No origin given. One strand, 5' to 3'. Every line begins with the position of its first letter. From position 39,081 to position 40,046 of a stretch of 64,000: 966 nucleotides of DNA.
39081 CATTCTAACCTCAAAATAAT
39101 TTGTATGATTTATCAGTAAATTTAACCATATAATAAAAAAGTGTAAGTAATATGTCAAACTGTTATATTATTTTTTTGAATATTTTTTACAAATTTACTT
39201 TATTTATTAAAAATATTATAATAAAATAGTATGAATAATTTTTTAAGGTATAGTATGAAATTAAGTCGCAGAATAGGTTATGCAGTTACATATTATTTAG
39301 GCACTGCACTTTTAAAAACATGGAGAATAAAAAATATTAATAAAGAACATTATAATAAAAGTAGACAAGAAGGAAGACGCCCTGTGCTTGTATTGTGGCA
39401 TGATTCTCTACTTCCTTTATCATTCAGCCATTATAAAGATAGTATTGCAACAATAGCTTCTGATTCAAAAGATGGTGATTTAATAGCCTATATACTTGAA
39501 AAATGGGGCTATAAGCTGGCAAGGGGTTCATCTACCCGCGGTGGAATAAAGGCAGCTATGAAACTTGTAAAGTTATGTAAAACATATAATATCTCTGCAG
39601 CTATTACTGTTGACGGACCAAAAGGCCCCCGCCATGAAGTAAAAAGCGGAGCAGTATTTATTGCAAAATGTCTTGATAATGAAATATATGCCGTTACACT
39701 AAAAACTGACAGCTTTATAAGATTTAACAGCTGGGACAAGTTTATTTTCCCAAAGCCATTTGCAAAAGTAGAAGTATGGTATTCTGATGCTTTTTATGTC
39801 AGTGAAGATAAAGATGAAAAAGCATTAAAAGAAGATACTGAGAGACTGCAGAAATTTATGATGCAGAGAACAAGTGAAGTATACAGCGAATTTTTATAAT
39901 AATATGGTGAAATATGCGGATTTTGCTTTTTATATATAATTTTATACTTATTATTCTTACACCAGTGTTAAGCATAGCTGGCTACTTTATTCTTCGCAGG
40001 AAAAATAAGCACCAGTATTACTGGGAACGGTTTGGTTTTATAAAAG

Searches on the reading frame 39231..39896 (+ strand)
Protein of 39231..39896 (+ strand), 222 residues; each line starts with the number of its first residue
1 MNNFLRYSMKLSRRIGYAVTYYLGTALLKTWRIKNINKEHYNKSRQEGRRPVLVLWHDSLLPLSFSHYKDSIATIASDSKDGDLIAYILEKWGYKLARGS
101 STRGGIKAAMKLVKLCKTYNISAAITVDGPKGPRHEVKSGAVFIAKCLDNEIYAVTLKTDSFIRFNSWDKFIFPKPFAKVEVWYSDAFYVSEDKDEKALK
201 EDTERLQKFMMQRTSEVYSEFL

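Call 75: search_protein_families(library=pfam, proteins=[window:39231-39896:+], max_evalue=0.001)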
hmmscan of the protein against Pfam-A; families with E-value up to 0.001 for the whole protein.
window:39231-39896:+ (222 aa): 1 family
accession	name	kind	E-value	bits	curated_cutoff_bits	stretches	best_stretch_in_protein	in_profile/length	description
PF04028.18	DUF374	-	1.1e-21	76.7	26.8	1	67-134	3-69/69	Domain of unknown function (DUF374)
